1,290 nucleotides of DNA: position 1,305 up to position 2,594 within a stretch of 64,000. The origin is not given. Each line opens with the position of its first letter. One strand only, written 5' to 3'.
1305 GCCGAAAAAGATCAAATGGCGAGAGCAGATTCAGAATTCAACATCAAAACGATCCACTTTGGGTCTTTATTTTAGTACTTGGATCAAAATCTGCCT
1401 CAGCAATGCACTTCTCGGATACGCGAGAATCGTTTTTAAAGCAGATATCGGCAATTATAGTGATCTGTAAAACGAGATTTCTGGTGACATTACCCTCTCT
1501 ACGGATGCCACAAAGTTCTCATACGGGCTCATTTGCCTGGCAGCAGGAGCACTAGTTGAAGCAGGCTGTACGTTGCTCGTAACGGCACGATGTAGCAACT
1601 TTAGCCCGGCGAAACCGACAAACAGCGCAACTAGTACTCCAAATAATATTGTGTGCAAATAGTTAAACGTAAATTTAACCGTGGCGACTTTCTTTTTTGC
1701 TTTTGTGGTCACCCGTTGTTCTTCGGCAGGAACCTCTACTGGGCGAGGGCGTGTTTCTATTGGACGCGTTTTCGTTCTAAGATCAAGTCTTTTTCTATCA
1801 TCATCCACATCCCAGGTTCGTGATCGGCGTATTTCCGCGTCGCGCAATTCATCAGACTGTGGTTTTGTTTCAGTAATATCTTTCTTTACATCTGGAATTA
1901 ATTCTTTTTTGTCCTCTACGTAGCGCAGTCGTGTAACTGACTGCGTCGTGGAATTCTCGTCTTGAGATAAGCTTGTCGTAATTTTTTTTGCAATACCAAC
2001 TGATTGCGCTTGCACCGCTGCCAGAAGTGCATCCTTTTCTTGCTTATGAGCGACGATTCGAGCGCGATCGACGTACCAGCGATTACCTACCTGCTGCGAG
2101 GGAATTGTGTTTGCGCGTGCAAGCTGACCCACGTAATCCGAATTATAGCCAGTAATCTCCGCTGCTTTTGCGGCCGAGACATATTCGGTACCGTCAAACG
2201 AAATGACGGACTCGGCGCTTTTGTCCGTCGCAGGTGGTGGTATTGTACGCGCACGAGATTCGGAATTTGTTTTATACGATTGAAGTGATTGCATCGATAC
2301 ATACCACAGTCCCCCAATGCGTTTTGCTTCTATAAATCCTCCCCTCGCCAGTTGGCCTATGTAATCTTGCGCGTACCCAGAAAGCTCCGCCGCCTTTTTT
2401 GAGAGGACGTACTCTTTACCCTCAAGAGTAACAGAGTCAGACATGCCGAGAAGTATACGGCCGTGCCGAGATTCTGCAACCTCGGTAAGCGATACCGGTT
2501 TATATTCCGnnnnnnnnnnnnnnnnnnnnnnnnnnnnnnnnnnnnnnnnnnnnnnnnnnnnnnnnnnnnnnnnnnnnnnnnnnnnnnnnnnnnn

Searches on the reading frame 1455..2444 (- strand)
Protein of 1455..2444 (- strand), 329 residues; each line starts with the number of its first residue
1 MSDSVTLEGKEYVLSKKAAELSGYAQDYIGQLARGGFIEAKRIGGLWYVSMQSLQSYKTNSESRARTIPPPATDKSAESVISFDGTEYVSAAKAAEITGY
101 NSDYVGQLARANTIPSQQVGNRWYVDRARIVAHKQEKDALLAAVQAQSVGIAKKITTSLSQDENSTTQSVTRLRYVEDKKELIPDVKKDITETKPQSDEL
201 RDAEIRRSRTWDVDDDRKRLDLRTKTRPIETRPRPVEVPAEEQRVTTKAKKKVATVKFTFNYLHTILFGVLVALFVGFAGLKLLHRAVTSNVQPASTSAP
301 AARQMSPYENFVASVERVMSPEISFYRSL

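Call 15: search_protein_families(library=pfam, proteins=[window:1455-2444:-], max_evalue=0.001)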
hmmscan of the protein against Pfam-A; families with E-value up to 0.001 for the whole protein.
window:1455-2444:- (329 aa): 1 family
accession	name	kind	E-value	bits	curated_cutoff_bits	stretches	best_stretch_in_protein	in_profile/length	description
PF12728.13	HTH_17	-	6.1e-09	36.4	27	1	89-136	2-49/51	Helix-turn-helix domain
